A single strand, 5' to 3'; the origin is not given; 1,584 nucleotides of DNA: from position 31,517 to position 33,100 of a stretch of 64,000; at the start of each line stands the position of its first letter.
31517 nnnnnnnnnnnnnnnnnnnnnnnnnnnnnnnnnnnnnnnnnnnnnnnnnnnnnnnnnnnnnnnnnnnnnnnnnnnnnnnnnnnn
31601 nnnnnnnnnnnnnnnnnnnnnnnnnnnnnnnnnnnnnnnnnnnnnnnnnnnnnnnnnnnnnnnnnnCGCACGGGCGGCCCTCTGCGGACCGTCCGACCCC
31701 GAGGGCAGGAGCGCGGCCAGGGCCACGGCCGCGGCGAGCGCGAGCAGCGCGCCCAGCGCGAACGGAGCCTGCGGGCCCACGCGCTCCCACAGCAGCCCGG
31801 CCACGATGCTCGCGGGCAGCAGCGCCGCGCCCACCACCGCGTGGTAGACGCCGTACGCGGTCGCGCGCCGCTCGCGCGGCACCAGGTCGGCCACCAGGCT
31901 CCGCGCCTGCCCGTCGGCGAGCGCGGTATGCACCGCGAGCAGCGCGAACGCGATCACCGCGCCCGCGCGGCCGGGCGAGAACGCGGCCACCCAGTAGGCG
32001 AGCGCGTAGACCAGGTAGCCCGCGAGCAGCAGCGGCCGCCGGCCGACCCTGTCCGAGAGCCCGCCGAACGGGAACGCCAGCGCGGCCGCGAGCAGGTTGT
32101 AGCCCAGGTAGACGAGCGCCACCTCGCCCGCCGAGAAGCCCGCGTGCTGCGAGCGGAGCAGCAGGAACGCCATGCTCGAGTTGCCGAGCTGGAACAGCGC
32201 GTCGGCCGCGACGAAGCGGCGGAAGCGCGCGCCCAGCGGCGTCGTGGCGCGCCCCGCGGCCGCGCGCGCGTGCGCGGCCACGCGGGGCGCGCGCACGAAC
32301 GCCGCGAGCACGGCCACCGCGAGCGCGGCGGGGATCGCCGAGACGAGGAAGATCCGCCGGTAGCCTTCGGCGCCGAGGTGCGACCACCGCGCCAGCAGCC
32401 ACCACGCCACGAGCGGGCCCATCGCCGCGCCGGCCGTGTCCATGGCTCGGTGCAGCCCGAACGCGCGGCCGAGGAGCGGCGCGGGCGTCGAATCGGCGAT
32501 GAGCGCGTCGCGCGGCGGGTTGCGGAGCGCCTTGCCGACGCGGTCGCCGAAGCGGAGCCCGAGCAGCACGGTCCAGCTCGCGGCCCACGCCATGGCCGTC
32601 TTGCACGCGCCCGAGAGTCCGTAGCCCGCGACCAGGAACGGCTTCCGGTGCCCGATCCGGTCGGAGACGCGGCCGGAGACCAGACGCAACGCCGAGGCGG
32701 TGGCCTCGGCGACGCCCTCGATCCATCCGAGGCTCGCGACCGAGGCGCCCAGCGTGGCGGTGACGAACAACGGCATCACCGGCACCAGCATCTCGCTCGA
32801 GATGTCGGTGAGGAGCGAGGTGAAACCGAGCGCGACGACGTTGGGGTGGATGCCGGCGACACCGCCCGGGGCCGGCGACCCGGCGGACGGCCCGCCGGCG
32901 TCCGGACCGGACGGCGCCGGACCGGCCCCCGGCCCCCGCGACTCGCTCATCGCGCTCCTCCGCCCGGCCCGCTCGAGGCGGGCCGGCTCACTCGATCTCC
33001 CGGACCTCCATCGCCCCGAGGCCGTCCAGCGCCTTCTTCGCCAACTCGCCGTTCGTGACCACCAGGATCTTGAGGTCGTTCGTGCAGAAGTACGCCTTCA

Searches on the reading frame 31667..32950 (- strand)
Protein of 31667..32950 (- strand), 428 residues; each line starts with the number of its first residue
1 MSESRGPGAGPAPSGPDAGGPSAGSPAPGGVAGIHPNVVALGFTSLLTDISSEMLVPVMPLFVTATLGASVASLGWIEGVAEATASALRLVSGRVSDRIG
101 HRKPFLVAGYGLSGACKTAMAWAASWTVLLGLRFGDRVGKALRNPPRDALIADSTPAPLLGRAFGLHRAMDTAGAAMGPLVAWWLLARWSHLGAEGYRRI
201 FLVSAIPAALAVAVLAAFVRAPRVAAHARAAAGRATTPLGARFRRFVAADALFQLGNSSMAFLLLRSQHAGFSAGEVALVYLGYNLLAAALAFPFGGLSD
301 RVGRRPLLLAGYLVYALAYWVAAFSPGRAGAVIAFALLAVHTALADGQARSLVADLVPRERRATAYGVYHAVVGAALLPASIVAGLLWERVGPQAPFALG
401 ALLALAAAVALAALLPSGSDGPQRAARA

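Call 15: search_protein_families(library=pfam, proteins=[window:31667-32950:-], max_evalue=0.01)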
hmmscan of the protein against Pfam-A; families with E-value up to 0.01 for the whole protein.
window:31667-32950:- (428 aa): 4 families
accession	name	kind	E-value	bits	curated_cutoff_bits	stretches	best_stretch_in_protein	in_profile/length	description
PF07690.21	MFS_1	-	1.6e-48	165.8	33.4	2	42-248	2-201/347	Major Facilitator Superfamily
PF00083.30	Sugar_tr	-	4.4e-07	29.6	22.3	1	269-367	283-389/452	Sugar (and other) transporter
PF12832.13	MFS_1_like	-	4.3e-06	26.5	25.2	1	298-397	270-371/373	MFS_1 like family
PF01306.25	LacY_symp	-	0.0092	15.3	24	0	265-409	33-182/413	LacY proton/sugar symporter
